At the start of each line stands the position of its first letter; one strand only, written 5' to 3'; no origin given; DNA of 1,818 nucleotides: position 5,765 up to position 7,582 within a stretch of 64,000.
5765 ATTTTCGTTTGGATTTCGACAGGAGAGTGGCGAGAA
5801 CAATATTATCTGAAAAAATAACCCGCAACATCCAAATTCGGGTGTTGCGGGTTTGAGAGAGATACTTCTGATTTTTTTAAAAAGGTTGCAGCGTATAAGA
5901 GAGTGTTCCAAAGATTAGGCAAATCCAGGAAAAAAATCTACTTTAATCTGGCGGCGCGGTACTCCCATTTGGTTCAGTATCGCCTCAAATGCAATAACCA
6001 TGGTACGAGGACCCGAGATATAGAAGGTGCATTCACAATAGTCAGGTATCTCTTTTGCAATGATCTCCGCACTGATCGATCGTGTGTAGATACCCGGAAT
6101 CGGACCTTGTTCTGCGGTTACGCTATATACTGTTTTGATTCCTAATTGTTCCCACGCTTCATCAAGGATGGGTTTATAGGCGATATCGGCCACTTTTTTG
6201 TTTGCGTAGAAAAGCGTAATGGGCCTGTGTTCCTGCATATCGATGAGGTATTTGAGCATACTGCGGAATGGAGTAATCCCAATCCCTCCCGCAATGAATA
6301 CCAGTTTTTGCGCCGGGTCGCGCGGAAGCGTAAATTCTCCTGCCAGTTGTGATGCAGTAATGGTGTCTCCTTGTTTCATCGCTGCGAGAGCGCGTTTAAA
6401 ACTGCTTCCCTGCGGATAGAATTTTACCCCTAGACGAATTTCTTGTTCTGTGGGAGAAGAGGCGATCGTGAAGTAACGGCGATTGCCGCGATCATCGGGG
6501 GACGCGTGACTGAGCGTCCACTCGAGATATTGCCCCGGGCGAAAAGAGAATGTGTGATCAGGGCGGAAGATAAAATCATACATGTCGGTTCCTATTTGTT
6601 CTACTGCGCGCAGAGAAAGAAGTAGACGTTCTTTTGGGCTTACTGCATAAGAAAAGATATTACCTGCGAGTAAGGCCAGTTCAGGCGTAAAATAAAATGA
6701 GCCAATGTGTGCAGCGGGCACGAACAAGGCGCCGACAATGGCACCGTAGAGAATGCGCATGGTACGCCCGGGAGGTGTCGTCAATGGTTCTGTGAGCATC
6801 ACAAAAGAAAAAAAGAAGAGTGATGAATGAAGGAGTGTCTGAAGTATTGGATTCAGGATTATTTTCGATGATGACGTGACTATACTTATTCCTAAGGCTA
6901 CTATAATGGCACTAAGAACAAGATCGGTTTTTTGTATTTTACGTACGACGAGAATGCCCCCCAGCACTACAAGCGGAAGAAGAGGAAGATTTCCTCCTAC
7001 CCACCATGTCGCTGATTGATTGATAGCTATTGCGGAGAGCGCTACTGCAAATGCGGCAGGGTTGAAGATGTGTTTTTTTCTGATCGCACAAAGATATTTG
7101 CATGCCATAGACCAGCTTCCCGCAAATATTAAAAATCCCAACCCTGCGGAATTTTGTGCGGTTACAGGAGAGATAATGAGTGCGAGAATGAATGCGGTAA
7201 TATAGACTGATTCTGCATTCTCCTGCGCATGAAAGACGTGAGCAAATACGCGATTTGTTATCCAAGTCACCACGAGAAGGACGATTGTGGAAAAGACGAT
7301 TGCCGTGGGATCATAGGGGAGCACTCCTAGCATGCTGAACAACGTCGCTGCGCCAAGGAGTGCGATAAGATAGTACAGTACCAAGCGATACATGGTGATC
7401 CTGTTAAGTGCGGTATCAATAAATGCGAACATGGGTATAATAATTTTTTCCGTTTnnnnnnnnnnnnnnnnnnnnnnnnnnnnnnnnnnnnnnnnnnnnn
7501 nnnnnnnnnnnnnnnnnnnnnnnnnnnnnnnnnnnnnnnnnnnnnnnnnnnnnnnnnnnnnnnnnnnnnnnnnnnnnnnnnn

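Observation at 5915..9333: ECF-sigma-linked operon: membrane protein, exported FMN-binding protein with SGAT flavinylation site, and RnfD/NqrB-like membrane domain fused to an FNR-like NAD(P)H module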

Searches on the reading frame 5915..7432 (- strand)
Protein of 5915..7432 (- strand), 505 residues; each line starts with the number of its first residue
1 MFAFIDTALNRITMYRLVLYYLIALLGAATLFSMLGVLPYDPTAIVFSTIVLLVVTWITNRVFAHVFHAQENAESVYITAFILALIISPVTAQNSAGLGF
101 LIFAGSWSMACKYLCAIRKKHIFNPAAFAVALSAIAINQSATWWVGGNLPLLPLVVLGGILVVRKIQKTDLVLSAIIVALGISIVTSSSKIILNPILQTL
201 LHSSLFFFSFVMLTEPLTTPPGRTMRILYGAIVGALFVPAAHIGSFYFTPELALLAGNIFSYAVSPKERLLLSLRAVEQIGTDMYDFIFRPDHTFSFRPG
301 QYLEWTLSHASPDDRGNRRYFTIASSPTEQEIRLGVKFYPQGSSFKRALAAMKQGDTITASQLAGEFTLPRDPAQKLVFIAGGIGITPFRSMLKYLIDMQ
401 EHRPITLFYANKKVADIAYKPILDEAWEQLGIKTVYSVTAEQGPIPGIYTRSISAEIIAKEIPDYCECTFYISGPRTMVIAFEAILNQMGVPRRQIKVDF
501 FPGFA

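Call 3: search_protein_families(library=pfam, proteins=[window:5915-7432:-], max_evalue=0.1)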
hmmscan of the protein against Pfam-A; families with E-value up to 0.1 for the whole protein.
window:5915-7432:- (505 aa): 5 families
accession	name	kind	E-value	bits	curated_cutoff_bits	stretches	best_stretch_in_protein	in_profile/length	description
PF00175.26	NAD_binding_1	-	4.2e-14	53.6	22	1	379-479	1-104/109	Oxidoreductase NAD-binding domain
PF03116.20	NQR2_RnfD_RnfE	-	3.9e-08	33.5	27.7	1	155-261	179-283/296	NQR2, RnfD, RnfE family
PF00970.30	FAD_binding_6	-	2.3e-05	25.1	21.1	1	274-362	4-92/99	Oxidoreductase FAD-binding domain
PF08030.17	NAD_binding_6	-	0.0011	19.5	22.2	1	376-417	3-49/156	Ferric reductase NAD binding domain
PF22290.1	DmmA-like_N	-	0.065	14.1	33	0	370-425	14-66/124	Dimethylamine monooxygenase subunit DmmA-like, N-terminal domain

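Call 4: search_protein_families(library=ncbifam, proteins=[window:5915-7432:-], max_evalue=0.1)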
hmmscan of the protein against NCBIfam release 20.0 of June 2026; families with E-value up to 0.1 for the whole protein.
window:5915-7432:- (505 aa): 27 families (the best 25 are shown)
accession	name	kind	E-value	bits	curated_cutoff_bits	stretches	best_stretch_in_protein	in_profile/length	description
NF009805.0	PRK13289.1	equivalog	1.4e-27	96.7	432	1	294-501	182-392/399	NO-inducible flavohemoprotein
NF007964.0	PRK10684.1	equivalog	1.6e-20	73.4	383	1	278-500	18-237/333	NADH oxidoreductase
NF005963.0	PRK08051.1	equivalog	1.8e-20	73.2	230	1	274-500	8-229/233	NAD(P)H-flavin reductase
TIGR02160.1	PA_CoA_Oxy5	hypoth_equivalog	1.8e-20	73.1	420.8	1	293-501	29-241/352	1,2-phenylacetyl-CoA epoxidase subunit PaaE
NF040810.1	BenC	equivalog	2.5e-19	69.6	430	1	276-495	111-324/333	benzoate 1,2-dioxygenase electron transfer component BenC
NF058606.1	GlBtMonoRdsGbcB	equivalog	6.6e-16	58.1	500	1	281-492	25-238/362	glycine betaine monooxygenase reductase subunit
NF045803.1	MethMoxFADbindMmoC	equivalog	6.4e-15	54.8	500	1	293-499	136-338/343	aromatic/alkene monooxygenase hydroxylase FAD-binding subunit MmoC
NF052252.1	flav_redu_LuxG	exception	3.9e-13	49.1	340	1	274-489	5-217/232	flavin mononucleotide reductase LuxG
NF008822.0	PRK11872.1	equivalog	2.2e-11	43.3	402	1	293-498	133-332/341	anthranilate 1,2-dioxygenase electron transfer component AntC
NF040830.1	sulfhyd_ShyC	equivalog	2.5e-11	43.3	600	1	293-420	35-154/288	NAD(P)-dependent hydrogenase/sulfhydrogenase 2 subunit gamma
TIGR01941.1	nqrF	equivalog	7.3e-11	41.6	295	1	342-501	242-403/405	NADH:ubiquinone reductase (Na(+)-transporting) subunit F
NF006220.0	PRK08345.1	subfamily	1.4e-10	40.9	395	1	293-449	39-189/294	cytochrome-c3 hydrogenase subunit gamma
NF008178.0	PRK10926.1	equivalog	5.9e-09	35.5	390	1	296-446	30-182/248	ferredoxin--NADP(+) reductase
TIGR02911.1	sulfite_red_B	equivalog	2.2e-05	23.7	288.6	1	346-499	70-222/261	anaerobic sulfite reductase subunit AsrB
NF004859.0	PRK06214.1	equivalog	3.1e-05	22.8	432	1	361-425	379-444/539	sulfite reductase subunit alpha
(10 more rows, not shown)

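Call 5: find_homologous_proteins(query=window:5915-7432:-, max_evalue=0.00001)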
Query window:5915-7432:- (505 aa): 7995 proteins with E <= 0.00001 among 8000 candidates; the best 120 are listed.
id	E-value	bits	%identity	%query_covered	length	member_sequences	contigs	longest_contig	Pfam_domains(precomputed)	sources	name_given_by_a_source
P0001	0.0e+0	1119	100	100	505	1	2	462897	PF00175.27,PF03116.21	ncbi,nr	ncbi:MAG: RnfABCDGE type electron transport complex subunit D [Patescibacteria group bacterium]|nr:R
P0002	6.5e-225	766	67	100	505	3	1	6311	PF00175.27,PF03116.21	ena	-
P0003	3.2e-224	763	67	100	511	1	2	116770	PF00175.27,PF03116.21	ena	-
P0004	2.4e-222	757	66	100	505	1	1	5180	PF00175.27,PF03116.21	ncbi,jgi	jgi:ferredoxin-NADP reductase/Na+-translocating ferredoxin:NAD+ oxidoreductase RnfD subunit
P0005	2.8e-220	750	66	100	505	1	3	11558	PF00175.27,PF03116.21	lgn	-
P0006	8.5e-220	749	67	97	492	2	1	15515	PF00175.27,PF03116.21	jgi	jgi:ferredoxin-NADP reductase/Na+-translocating ferredoxin:NAD+ oxidoreductase RnfD subunit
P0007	2.3e-219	747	67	94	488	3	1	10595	PF00175.27,PF03116.21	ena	-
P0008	5.4e-218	743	66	100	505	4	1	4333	PF00175.27,PF03116.21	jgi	-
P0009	2.1e-217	741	65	99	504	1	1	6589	PF00175.27,PF03116.21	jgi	jgi:ferredoxin-NADP reductase/Na+-translocating ferredoxin:NAD+ oxidoreductase RnfD subunit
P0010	1.1e-215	735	65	100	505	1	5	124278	PF00175.27,PF03116.21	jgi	jgi:ferredoxin-NADP reductase/Na+-translocating ferredoxin:NAD+ oxidoreductase RnfD subunit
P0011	7.1e-215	733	66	97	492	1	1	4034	PF00175.27,PF03116.21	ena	-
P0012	3.0e-214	730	65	100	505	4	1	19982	PF00175.27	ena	-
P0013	8.4e-214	729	64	100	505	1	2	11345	PF00175.27,PF03116.21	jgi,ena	jgi:ferredoxin-NADP reductase/Na+-translocating ferredoxin:NAD+ oxidoreductase RnfD subunit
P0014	3.3e-213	727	65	99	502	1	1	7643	PF00175.27,PF03116.21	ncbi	-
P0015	1.1e-212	725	66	99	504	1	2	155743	PF00175.27,PF03116.21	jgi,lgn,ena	jgi:ferredoxin-NADP reductase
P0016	6.7e-212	723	64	99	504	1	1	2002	PF00175.27,PF03116.21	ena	-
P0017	7.5e-212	723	66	100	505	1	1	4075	PF00175.27,PF03116.21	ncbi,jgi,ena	-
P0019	1.6e-211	721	66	99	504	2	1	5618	PF00175.27,PF03116.21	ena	-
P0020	4.2e-211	720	65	97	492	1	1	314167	PF00175.27,PF03116.21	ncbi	-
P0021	5.3e-211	720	65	100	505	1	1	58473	PF00175.27,PF03116.21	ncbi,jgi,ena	-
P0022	6.2e-211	720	65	100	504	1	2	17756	PF00175.27,PF03116.21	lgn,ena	-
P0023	6.8e-211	719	65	100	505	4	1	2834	PF00175.27,PF03116.21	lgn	-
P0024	7.9e-211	719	64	100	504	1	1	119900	PF00175.27,PF03116.21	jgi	jgi:ferredoxin-NADP reductase/Na+-translocating ferredoxin:NAD+ oxidoreductase RnfD subunit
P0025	1.0e-210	719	64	99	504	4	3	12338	PF00175.27,PF03116.21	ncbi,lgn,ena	-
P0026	7.7e-210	716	63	100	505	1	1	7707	PF00175.27,PF03116.21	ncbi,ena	-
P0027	9.6e-210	716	64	99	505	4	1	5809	PF00175.27,PF03116.21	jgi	jgi:ferredoxin-NADP reductase/Na+-translocating ferredoxin:NAD+ oxidoreductase RnfD subunit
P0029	1.4e-209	715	65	100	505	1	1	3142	PF00175.27,PF03116.21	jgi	jgi:ferredoxin-NADP reductase/Na+-translocating ferredoxin:NAD+ oxidoreductase RnfD subunit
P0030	2.7e-209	714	65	97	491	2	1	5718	PF00175.27,PF03116.21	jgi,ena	-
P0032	1.1e-208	712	64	100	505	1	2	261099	PF00175.27,PF03116.21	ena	-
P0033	2.1e-208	711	65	99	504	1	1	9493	PF00175.27,PF03116.21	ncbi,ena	-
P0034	2.7e-208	711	64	100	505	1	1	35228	PF00175.27,PF03116.21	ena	-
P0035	3.0e-208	711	62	100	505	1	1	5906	PF00175.27,PF03116.21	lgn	-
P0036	5.4e-208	710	64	99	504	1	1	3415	PF00175.27,PF03116.21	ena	-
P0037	1.2e-207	709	65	99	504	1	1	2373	PF00175.27,PF03116.21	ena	-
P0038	1.3e-207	709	64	100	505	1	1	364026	PF00175.27,PF03116.21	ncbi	-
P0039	1.5e-207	708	63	100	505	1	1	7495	PF00175.27,PF03116.21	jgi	jgi:ferredoxin-NADP reductase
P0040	2.1e-207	708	65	99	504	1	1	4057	PF00175.27,PF03116.21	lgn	-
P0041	2.3e-207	708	61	100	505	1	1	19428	PF00175.27,PF03116.21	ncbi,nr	ncbi:MAG: RnfABCDGE type electron transport complex subunit D [Patescibacteria group bacterium]|nr:R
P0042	3.1e-207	707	64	99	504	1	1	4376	PF00175.27,PF03116.21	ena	-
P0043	3.7e-207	707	63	100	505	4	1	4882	PF00175.27,PF03116.21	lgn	-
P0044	5.8e-207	706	62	100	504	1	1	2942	PF00175.27,PF03116.21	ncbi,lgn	-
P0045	6.0e-207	706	65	99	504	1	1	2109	PF00175.27,PF03116.21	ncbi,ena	-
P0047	8.2e-207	706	63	99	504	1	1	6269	PF00175.27,PF03116.21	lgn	-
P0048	9.2e-207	706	63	100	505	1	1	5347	PF00175.27,PF03116.21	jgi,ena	-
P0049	2.2e-206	705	64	100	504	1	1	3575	PF00175.27,PF03116.21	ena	-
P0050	2.9e-206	704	62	100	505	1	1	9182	PF00175.27,PF03116.21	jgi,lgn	jgi:ferredoxin-NADP reductase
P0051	3.0e-206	704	64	99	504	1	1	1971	PF00175.27,PF03116.21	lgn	-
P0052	6.1e-206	703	65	99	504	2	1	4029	PF00175.27,PF03116.21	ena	-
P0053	2.0e-205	701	64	99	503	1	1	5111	PF00175.27,PF03116.21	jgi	-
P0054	3.6e-205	701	64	99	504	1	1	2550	PF00175.27,PF03116.21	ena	-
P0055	3.7e-205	700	63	97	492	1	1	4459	PF00175.27,PF03116.21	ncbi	-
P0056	4.1e-205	700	64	100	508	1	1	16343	PF00175.27,PF03116.21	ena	-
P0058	7.7e-205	699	62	100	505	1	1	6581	PF00175.27,PF03116.21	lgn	-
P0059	9.0e-205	699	62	100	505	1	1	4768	PF00175.27,PF03116.21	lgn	-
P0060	9.8e-205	699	62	100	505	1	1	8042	PF00175.27,PF03116.21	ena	-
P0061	1.7e-204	698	63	100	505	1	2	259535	PF00175.27,PF03116.21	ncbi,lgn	-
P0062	3.5e-204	697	63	100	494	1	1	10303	PF00175.27,PF03116.21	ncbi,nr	ncbi:MAG: RnfABCDGE type electron transport complex subunit D [Patescibacteria group bacterium]|nr:R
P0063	4.0e-204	697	63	100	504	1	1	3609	PF00175.27,PF03116.21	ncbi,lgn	-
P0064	4.1e-204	697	64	97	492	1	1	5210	PF00175.27,PF03116.21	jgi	jgi:ferredoxin-NADP reductase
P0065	4.2e-204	697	64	100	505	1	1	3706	PF00175.27,PF03116.21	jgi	jgi:ferredoxin-NADP reductase/Na+-translocating ferredoxin:NAD+ oxidoreductase RnfD subunit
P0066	7.3e-204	696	63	100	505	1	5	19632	PF00175.27,PF03116.21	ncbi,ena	-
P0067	1.1e-203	696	64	97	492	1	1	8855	PF00175.27,PF03116.21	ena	-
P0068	1.6e-203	695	62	99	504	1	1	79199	PF00175.27,PF03116.21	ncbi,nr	ncbi:MAG: RnfABCDGE type electron transport complex subunit D [Patescibacteria group bacterium]|nr:R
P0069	2.0e-203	695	63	100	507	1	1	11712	PF00175.27,PF03116.21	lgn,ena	-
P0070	2.4e-203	694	62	100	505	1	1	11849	PF00175.27,PF03116.21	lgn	-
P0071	2.7e-203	694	63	99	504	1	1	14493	PF00175.27,PF03116.21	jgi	jgi:ferredoxin-NADP reductase/Na+-translocating ferredoxin:NAD+ oxidoreductase RnfD subunit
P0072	3.0e-203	694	65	99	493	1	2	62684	PF00175.27,PF03116.21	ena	-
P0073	3.6e-203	694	62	100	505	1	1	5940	PF00175.27,PF03116.21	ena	-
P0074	8.1e-203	693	62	100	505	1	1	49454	PF00175.27,PF03116.21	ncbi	-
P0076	2.3e-202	691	64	100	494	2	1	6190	PF00175.27,PF03116.21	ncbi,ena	-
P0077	2.7e-202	691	62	100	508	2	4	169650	PF00175.27,PF03116.21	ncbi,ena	-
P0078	3.2e-202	691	63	100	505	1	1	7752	PF00175.27,PF03116.21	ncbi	-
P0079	3.9e-202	691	61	100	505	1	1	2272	PF00175.27,PF03116.21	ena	-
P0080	4.8e-202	690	63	100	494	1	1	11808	PF00175.27,PF03116.21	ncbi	-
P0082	6.0e-202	690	61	100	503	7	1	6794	PF00175.27,PF03116.21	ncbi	-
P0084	8.1e-202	689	61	100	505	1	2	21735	PF00175.27,PF03116.21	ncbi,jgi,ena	-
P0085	9.0e-202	689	62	100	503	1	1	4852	PF00175.27,PF03116.21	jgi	jgi:ferredoxin-NADP reductase/Na+-translocating ferredoxin:NAD+ oxidoreductase RnfD subunit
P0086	9.6e-202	689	61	100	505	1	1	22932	PF00175.27,PF03116.21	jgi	jgi:ferredoxin-NADP reductase/Na+-transporting NADH:ubiquinone oxidoreductase subunit NqrB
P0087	1.2e-201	689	62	100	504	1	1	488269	PF00175.27,PF03116.21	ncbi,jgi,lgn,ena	jgi:ferredoxin-NADP reductase/Na+-translocating ferredoxin:NAD+ oxidoreductase RnfD subunit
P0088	1.2e-201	689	62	100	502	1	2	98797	PF00175.27,PF03116.21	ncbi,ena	-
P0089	2.1e-201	688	63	97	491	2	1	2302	PF00175.27,PF03116.21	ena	-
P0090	4.4e-201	687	62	100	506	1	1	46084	PF00175.27,PF03116.21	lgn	-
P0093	1.6e-200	685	60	100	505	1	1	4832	PF00175.27,PF03116.21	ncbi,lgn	-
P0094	1.7e-200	685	62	99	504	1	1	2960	PF00175.27,PF03116.21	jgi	jgi:ferredoxin-NADP reductase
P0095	1.9e-200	685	62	99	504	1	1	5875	PF00175.27,PF03116.21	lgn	-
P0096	2.3e-200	685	59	100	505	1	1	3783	PF00175.27,PF03116.21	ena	-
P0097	2.9e-200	684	62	99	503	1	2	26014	PF00175.27,PF03116.21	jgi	jgi:ferredoxin-NADP reductase/Na+-translocating ferredoxin:NAD+ oxidoreductase RnfD subunit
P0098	4.6e-200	684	61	99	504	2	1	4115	PF00175.27,PF03116.21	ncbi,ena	-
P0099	5.0e-200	684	63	99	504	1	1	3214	PF00175.27,PF03116.21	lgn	-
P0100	6.6e-200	683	61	99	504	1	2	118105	PF00175.27,PF03116.21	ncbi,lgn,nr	ncbi:MAG: RnfABCDGE type electron transport complex subunit D [bacterium]|nr:RnfABCDGE type electron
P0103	7.5e-199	680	62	99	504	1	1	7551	PF00175.27,PF03116.21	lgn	-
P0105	1.5e-198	679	60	99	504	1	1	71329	PF00175.27,PF03116.21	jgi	jgi:ferredoxin-NADP reductase/Na+-translocating ferredoxin:NAD+ oxidoreductase RnfD subunit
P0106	2.0e-198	678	64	99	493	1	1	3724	PF00175.27,PF03116.21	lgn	-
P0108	5.1e-198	677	62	99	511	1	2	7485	PF00175.27,PF03116.21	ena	-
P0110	1.7e-197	675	61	100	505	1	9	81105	PF00175.27,PF03116.21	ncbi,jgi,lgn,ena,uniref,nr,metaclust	ncbi:MAG: hypothetical protein CO029_03200 [Candidatus Magasanikbacteria bacterium CG_4_9_14_0_2_um_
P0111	1.8e-197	675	60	100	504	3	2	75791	PF00175.27,PF03116.21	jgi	jgi:ferredoxin-NADP reductase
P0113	2.5e-197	675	62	99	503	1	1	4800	PF00175.27,PF03116.21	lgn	-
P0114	2.7e-197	675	60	100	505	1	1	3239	PF00175.27,PF03116.21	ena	-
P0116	4.3e-197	674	60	99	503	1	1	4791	PF00175.27,PF03116.21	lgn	-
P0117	5.0e-197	674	63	97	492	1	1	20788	PF00175.27,PF03116.21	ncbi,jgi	jgi:ferredoxin-NADP reductase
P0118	5.7e-197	673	61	99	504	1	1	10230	PF00175.27,PF03116.21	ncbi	-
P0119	1.1e-196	673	61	99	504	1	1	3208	PF00175.27,PF03116.21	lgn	-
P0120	1.3e-196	672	61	97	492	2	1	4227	PF00175.27,PF03116.21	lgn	-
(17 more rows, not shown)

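Call 11: find_encoding_contigs(protein=P0001, flank=10000, max_places=3)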
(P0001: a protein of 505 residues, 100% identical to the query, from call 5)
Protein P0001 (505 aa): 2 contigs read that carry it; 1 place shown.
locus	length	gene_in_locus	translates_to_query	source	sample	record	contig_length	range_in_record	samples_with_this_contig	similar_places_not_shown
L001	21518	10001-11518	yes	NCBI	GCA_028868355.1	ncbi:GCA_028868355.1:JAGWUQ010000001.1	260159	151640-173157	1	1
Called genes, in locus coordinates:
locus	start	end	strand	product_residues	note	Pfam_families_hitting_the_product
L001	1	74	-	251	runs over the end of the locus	-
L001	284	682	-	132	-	-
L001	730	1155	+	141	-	PF01047:MarR, PF12802:MarR_2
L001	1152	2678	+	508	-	PF25954:Beta-barrel_RND_2 (weak), PF25989:YknX_C (faint)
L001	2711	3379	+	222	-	-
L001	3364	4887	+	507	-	PF00083:Sugar_tr (weak), PF07690:MFS_1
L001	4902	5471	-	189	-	PF00578:AhpC-TSA, PF08534:Redoxin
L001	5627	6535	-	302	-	-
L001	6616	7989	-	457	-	PF13406:SLT_2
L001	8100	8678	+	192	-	PF04542:Sigma70_r2, PF04545:Sigma70_r4 (weak), PF08281:Sigma70_r4_2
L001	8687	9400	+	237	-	-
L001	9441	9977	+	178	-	PF04205:FMN_bind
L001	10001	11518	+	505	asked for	PF03116:NQR2_RnfD_RnfE (weak), PF00175:NAD_binding_1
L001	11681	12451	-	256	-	-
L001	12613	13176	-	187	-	PF00857:Isochorismatase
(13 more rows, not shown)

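Call 12: find_related_loci(query=window:5915-7432:-, collection=genome_contigs, flank=6000)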
Query window:5915-7432:- (505 aa) in genome_contigs; peptide patterns used: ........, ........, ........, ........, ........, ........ (x = any residue, [..] = any of these).
119 stretches matched a pattern; 3 encode a relative of the query (tblastn E <= 1e-3); 3 distinct loci.
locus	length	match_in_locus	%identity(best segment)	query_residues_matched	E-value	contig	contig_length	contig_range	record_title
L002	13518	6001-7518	52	1-505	8e-171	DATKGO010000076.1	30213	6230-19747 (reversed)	MAG TPA_asm: Patescibacteria group bacterium isolate SMAG_U14553 k141_152228, whole genome shotgun sequence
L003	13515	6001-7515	50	1-504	9e-157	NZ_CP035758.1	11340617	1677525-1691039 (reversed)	Ktedonosporobacter rubrisoli strain SCAWS-G2 chromosome, complete genome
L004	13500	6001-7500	49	5-505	9e-145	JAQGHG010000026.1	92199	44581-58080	MAG: Patescibacteria group bacterium isolate RYN_427 scaffold_1342291, whole genome shotgun sequence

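Call 18: search_protein_families(library=pfam, proteins=[L003:5262-6017:+, L002:5040-5867:+, L004:1415-2170:+], max_evalue=0.01)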
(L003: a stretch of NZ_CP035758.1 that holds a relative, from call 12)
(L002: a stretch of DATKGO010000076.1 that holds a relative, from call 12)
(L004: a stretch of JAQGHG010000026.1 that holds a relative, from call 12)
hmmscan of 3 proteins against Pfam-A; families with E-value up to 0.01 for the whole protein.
L003:5262-6017:+ (251 aa): 1 family
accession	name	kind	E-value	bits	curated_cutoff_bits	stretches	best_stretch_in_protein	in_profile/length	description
PF02424.20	ApbE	-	4.3e-40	138.4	25.6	2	92-224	126-263/266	ApbE family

L002:5040-5867:+ (275 aa): 1 family
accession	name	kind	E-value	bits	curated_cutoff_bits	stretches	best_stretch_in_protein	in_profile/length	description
PF02424.20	ApbE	-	2.2e-36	126.2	25.6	3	93-170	127-200/266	ApbE family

L004:1415-2170:+ (251 aa): 1 family
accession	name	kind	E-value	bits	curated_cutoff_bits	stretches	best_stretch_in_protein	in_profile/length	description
PF02424.20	ApbE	-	3.5e-45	155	25.6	2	93-229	125-265/266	ApbE family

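Call 21: search_solved_structures(query=A1, max_evalue=0.01, show_alignments=0)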
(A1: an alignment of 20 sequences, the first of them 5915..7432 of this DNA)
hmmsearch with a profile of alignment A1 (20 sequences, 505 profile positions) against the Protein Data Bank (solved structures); distinct sequences matched with E-value up to 0.01: 117 (the best 60 are shown).
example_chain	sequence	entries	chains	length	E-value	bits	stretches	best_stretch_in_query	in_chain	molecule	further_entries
6o0a_A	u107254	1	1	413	2.3e-16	62.9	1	259-501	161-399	Flavohemoglobin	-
4wqm_A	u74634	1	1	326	4.7e-15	58.6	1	266-487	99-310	Toluene-4-monooxygenase electron transfer component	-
1cqx_A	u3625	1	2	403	2.6e-14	56.2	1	278-501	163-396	FLAVOHEMOPROTEIN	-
7qu3_A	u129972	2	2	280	3.4e-14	55.8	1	349-503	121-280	Na(+)-translocating NADH-quinone reductase subunit F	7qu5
3ozu_A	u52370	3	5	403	3.9e-14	55.6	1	278-501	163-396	Flavohemoprotein | Flavohemoglobin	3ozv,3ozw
7qty_A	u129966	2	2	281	1.6e-13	53.6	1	348-503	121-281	Na(+)-translocating NADH-quinone reductase subunit F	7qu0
2eix_A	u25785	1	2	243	1.1e-12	50.8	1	268-491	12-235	NADH-cytochrome b5 reductase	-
4eh1_A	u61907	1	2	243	1.2e-12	50.6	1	276-501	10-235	Flavohemoprotein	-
4u9u_A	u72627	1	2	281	1.6e-12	50.3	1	349-503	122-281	Na(+)-translocating NADH-quinone reductase subunit F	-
8ad4_A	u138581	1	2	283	1.6e-12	50.3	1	349-503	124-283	Na(+)-translocating NADH-quinone reductase subunit F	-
4uaj_A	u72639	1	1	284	1.6e-12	50.3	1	349-503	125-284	Na(+)-translocating NADH-quinone reductase subunit F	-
7xk3_F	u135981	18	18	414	1.7e-12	50.2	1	349-503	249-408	Na(+)-translocating NADH-quinone reductase subunit F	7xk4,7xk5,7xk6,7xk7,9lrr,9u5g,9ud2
1krh_A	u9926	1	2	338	2.7e-12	49.5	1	270-494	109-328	Benzoate 1,2-Dioxygenase Reductase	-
5ogx_A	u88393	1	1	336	2.9e-12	49.4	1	269-501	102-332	Cytochrome P450 reductase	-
8a1t_F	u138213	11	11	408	3.3e-12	49.2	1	349-503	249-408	Na(+)-translocating NADH-quinone reductase subunit F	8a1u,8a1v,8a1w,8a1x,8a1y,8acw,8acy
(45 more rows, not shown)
